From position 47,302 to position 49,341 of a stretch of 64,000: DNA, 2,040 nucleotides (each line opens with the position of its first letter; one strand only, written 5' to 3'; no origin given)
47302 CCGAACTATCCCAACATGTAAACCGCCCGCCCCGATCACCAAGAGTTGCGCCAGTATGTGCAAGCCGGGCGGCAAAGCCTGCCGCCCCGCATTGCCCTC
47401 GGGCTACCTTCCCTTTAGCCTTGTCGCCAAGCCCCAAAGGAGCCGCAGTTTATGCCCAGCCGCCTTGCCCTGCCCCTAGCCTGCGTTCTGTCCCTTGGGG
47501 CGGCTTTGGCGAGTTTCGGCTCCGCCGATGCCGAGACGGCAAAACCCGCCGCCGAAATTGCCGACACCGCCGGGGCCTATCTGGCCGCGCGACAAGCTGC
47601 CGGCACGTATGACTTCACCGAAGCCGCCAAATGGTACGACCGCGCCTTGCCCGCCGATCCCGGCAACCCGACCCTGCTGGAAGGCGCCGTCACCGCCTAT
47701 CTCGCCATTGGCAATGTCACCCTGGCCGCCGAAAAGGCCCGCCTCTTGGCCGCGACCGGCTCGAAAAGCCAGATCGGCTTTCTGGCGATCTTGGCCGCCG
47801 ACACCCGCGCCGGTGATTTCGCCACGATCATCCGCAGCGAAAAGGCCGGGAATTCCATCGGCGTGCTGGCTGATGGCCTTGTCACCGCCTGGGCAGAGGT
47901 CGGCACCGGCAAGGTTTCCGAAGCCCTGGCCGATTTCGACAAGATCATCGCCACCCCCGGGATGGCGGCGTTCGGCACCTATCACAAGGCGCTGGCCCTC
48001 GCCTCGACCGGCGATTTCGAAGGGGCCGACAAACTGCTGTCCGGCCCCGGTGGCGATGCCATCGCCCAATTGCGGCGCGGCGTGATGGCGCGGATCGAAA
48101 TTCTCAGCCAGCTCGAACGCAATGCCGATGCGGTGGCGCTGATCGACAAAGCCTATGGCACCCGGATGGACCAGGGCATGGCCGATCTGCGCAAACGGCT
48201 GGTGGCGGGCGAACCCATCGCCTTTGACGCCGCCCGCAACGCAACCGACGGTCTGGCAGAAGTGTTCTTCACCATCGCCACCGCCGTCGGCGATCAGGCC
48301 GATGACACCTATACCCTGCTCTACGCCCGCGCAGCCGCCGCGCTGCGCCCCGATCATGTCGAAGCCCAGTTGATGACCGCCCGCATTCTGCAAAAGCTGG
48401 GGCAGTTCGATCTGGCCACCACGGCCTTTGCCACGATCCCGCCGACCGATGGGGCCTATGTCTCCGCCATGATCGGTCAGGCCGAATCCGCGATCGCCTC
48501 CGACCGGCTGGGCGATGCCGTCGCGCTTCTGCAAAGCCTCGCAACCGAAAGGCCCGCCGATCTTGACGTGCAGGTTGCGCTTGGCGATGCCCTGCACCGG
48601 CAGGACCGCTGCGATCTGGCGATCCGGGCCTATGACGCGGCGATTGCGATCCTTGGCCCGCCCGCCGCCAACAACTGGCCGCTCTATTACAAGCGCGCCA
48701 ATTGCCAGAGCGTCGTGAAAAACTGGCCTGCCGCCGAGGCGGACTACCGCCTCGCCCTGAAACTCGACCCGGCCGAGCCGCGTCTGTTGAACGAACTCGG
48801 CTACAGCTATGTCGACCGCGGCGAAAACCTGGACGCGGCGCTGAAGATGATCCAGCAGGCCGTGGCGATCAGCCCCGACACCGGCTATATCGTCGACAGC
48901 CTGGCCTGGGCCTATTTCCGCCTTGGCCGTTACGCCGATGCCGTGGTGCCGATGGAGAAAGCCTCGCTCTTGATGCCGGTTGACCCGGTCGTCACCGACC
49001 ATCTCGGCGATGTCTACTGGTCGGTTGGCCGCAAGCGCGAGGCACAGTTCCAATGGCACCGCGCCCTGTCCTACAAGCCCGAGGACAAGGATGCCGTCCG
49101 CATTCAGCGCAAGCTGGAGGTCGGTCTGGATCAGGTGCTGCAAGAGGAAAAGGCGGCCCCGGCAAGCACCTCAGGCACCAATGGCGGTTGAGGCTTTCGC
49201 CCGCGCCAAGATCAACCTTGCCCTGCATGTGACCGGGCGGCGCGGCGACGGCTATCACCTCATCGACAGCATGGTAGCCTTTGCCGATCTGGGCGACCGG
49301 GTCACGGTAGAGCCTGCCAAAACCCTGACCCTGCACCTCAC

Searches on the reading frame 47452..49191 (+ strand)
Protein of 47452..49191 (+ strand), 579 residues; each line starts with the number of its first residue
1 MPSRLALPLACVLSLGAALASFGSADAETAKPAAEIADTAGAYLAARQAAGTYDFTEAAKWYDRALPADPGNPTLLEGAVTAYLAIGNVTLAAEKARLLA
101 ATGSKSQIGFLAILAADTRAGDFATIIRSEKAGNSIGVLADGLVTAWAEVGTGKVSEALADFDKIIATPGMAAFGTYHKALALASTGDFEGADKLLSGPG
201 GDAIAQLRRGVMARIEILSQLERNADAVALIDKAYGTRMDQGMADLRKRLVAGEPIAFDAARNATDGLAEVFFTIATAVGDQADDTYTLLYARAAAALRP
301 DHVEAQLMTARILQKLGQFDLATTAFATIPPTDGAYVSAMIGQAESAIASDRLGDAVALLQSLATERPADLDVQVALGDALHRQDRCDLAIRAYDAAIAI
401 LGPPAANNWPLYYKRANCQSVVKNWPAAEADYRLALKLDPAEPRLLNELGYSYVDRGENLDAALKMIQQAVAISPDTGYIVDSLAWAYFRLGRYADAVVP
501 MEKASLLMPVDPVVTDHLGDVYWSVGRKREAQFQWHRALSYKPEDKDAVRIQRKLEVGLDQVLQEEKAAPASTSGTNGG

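Call 19: find_encoding_contigs(protein=window:47452-49191:+, flank=10000, max_places=4)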
Protein window:47452-49191:+ (579 aa): 1 contig read that carries it; 1 place shown.
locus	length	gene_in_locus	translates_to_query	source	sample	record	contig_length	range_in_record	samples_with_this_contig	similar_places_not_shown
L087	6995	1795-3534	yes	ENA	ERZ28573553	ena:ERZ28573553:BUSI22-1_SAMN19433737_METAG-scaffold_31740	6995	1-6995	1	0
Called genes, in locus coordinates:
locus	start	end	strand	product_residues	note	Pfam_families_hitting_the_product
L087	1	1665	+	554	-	?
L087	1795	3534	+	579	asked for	PF13432:TPR_16 (faint), PF14559:TPR_19 (faint), PF00515:TPR_1 (faint), PF07719:TPR_2 (faint), PF13181:TPR_8 (faint), PF13371:TPR_9 (faint), PF13374:TPR_10 (faint), PF13414:TPR_11 (faint), +3 more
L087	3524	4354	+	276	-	PF00288:GHMP_kinases_N, PF08544:GHMP_kinases_C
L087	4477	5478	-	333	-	PF00348:polyprenyl_synt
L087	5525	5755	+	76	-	PF09413:DUF2007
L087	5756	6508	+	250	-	PF05175:MTS, PF13649:Methyltransf_25, PF13847:Methyltransf_31, PF08241:Methyltransf_11 (weak), PF08242:Methyltransf_12 (weak)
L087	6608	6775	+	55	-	PF04325:DUF465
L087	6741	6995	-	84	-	?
